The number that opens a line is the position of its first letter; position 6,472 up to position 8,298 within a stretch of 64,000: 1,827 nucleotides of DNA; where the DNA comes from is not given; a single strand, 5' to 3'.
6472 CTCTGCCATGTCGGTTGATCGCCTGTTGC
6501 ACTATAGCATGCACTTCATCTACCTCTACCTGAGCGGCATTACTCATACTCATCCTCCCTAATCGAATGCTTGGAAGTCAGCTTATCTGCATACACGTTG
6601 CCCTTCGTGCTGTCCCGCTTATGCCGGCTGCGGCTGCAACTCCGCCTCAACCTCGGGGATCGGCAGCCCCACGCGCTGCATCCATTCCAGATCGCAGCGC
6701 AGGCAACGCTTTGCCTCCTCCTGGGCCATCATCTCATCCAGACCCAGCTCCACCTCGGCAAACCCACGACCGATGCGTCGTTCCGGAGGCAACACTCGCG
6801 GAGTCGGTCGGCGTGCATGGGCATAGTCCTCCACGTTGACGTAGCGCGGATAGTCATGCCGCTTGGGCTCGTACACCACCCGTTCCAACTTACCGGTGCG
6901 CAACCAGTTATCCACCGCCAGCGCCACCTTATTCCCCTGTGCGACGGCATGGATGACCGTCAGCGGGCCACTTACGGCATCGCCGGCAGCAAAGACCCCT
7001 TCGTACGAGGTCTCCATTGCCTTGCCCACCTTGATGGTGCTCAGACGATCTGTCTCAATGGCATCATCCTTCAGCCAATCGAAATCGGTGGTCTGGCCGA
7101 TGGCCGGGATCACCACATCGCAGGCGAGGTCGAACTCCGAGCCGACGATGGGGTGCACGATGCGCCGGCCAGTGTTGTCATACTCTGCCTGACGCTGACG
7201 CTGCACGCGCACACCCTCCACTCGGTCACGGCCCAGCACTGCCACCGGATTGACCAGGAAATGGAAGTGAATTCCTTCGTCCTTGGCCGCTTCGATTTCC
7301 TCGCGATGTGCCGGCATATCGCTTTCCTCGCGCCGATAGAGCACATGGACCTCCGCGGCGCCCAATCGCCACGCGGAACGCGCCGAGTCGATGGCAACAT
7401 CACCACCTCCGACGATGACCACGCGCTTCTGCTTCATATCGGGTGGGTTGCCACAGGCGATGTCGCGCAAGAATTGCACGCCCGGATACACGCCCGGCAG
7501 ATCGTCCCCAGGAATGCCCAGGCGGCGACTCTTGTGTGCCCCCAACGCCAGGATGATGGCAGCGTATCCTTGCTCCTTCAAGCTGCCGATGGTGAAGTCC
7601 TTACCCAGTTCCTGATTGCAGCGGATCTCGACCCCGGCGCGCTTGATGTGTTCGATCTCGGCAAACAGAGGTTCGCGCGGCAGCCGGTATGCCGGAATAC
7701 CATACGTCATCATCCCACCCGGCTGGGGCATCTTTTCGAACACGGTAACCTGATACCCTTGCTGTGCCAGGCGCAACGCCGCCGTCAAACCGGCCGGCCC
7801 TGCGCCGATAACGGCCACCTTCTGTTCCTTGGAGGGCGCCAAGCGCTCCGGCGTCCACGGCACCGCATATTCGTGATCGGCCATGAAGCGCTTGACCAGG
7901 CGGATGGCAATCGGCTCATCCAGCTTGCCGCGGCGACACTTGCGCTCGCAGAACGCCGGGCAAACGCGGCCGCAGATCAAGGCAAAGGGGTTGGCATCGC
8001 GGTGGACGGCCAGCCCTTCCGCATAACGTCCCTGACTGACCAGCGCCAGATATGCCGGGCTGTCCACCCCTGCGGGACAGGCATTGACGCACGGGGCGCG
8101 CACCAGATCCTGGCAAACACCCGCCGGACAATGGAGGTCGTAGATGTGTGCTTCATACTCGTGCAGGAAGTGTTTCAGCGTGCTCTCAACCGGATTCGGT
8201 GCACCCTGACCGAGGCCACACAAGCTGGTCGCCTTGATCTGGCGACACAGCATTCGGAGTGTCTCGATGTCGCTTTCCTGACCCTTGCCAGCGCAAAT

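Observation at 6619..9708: A 1029-aa NuoF-GltD fusion is a candidate single-chain Nfn/Stn-like transhydrogenase module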

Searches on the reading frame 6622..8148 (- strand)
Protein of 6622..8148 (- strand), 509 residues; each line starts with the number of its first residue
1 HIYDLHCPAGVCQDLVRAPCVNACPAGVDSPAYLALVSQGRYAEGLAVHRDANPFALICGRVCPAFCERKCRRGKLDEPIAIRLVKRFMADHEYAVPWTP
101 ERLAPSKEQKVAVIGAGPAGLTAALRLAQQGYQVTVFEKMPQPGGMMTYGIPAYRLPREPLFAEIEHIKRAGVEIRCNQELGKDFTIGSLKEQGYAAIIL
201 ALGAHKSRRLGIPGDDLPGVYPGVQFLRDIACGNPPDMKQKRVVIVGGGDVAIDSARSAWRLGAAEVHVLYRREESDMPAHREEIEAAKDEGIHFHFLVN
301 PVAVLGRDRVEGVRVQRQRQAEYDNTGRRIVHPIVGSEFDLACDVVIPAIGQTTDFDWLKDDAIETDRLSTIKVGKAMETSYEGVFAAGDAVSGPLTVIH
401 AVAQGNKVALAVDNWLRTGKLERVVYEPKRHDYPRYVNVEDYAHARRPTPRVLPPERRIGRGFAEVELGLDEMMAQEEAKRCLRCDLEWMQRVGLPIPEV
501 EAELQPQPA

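Call 15: search_solved_structures(query=window:6622-8148:-, max_evalue=1e-20, show_alignments=5)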
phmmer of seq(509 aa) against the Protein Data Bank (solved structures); distinct sequences matched with E-value up to 1e-20: 12.
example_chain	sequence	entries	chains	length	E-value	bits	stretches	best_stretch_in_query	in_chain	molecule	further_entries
9n5u_A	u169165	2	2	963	3.5e-117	395.6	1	18-431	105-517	NfnA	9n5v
9bov_A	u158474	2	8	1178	9.3e-109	367.9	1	17-486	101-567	Molybdopterin oxidoreductase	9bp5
8oh5_C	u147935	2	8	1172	7.8e-92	312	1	16-486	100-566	Formate dehydrogenase-O, major subunit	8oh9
4ylf_B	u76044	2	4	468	5e-82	279.7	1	19-416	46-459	Dihydropyrimidine dehydrogenase subunit A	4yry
5jca_L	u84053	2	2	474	7.1e-80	272.6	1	18-417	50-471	NADH-dependent Ferredoxin:NADP Oxidoreductase (NfnI) subunit alpha | NADH-dependent Ferredoxin:NADP Oxidoreductase subunit alpha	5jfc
5vj7_A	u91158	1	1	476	3.5e-78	267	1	18-416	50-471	Oxidoreductase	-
6s6s_G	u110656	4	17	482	2.4e-61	211.4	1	20-415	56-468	Glutamate synthase [NADPH] small chain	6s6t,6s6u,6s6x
2vdc_G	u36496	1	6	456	3.7e-61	210.8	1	19-415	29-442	GLUTAMATE SYNTHASE [NADPH] SMALL CHAIN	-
7mfm_I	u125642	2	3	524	2.2e-45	158.8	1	21-417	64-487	Glutamate synthase (NADPH) small chain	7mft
1h7x_A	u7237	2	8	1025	4e-41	144.7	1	12-417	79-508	DIHYDROPYRIMIDINE DEHYDROGENASE | Dihydropyrimidine dehydrogenase [NADP(+)]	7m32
1gt8_A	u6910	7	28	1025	4e-41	144.7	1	12-417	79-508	DIHYDROPYRIMIDINE DEHYDROGENASE | Dihydropyrimidine dehydrogenase [NADP(+)]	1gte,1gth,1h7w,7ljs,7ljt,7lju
7m31_A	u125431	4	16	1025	4e-41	144.7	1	12-417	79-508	Dihydropyrimidine dehydrogenase [NADP(+)]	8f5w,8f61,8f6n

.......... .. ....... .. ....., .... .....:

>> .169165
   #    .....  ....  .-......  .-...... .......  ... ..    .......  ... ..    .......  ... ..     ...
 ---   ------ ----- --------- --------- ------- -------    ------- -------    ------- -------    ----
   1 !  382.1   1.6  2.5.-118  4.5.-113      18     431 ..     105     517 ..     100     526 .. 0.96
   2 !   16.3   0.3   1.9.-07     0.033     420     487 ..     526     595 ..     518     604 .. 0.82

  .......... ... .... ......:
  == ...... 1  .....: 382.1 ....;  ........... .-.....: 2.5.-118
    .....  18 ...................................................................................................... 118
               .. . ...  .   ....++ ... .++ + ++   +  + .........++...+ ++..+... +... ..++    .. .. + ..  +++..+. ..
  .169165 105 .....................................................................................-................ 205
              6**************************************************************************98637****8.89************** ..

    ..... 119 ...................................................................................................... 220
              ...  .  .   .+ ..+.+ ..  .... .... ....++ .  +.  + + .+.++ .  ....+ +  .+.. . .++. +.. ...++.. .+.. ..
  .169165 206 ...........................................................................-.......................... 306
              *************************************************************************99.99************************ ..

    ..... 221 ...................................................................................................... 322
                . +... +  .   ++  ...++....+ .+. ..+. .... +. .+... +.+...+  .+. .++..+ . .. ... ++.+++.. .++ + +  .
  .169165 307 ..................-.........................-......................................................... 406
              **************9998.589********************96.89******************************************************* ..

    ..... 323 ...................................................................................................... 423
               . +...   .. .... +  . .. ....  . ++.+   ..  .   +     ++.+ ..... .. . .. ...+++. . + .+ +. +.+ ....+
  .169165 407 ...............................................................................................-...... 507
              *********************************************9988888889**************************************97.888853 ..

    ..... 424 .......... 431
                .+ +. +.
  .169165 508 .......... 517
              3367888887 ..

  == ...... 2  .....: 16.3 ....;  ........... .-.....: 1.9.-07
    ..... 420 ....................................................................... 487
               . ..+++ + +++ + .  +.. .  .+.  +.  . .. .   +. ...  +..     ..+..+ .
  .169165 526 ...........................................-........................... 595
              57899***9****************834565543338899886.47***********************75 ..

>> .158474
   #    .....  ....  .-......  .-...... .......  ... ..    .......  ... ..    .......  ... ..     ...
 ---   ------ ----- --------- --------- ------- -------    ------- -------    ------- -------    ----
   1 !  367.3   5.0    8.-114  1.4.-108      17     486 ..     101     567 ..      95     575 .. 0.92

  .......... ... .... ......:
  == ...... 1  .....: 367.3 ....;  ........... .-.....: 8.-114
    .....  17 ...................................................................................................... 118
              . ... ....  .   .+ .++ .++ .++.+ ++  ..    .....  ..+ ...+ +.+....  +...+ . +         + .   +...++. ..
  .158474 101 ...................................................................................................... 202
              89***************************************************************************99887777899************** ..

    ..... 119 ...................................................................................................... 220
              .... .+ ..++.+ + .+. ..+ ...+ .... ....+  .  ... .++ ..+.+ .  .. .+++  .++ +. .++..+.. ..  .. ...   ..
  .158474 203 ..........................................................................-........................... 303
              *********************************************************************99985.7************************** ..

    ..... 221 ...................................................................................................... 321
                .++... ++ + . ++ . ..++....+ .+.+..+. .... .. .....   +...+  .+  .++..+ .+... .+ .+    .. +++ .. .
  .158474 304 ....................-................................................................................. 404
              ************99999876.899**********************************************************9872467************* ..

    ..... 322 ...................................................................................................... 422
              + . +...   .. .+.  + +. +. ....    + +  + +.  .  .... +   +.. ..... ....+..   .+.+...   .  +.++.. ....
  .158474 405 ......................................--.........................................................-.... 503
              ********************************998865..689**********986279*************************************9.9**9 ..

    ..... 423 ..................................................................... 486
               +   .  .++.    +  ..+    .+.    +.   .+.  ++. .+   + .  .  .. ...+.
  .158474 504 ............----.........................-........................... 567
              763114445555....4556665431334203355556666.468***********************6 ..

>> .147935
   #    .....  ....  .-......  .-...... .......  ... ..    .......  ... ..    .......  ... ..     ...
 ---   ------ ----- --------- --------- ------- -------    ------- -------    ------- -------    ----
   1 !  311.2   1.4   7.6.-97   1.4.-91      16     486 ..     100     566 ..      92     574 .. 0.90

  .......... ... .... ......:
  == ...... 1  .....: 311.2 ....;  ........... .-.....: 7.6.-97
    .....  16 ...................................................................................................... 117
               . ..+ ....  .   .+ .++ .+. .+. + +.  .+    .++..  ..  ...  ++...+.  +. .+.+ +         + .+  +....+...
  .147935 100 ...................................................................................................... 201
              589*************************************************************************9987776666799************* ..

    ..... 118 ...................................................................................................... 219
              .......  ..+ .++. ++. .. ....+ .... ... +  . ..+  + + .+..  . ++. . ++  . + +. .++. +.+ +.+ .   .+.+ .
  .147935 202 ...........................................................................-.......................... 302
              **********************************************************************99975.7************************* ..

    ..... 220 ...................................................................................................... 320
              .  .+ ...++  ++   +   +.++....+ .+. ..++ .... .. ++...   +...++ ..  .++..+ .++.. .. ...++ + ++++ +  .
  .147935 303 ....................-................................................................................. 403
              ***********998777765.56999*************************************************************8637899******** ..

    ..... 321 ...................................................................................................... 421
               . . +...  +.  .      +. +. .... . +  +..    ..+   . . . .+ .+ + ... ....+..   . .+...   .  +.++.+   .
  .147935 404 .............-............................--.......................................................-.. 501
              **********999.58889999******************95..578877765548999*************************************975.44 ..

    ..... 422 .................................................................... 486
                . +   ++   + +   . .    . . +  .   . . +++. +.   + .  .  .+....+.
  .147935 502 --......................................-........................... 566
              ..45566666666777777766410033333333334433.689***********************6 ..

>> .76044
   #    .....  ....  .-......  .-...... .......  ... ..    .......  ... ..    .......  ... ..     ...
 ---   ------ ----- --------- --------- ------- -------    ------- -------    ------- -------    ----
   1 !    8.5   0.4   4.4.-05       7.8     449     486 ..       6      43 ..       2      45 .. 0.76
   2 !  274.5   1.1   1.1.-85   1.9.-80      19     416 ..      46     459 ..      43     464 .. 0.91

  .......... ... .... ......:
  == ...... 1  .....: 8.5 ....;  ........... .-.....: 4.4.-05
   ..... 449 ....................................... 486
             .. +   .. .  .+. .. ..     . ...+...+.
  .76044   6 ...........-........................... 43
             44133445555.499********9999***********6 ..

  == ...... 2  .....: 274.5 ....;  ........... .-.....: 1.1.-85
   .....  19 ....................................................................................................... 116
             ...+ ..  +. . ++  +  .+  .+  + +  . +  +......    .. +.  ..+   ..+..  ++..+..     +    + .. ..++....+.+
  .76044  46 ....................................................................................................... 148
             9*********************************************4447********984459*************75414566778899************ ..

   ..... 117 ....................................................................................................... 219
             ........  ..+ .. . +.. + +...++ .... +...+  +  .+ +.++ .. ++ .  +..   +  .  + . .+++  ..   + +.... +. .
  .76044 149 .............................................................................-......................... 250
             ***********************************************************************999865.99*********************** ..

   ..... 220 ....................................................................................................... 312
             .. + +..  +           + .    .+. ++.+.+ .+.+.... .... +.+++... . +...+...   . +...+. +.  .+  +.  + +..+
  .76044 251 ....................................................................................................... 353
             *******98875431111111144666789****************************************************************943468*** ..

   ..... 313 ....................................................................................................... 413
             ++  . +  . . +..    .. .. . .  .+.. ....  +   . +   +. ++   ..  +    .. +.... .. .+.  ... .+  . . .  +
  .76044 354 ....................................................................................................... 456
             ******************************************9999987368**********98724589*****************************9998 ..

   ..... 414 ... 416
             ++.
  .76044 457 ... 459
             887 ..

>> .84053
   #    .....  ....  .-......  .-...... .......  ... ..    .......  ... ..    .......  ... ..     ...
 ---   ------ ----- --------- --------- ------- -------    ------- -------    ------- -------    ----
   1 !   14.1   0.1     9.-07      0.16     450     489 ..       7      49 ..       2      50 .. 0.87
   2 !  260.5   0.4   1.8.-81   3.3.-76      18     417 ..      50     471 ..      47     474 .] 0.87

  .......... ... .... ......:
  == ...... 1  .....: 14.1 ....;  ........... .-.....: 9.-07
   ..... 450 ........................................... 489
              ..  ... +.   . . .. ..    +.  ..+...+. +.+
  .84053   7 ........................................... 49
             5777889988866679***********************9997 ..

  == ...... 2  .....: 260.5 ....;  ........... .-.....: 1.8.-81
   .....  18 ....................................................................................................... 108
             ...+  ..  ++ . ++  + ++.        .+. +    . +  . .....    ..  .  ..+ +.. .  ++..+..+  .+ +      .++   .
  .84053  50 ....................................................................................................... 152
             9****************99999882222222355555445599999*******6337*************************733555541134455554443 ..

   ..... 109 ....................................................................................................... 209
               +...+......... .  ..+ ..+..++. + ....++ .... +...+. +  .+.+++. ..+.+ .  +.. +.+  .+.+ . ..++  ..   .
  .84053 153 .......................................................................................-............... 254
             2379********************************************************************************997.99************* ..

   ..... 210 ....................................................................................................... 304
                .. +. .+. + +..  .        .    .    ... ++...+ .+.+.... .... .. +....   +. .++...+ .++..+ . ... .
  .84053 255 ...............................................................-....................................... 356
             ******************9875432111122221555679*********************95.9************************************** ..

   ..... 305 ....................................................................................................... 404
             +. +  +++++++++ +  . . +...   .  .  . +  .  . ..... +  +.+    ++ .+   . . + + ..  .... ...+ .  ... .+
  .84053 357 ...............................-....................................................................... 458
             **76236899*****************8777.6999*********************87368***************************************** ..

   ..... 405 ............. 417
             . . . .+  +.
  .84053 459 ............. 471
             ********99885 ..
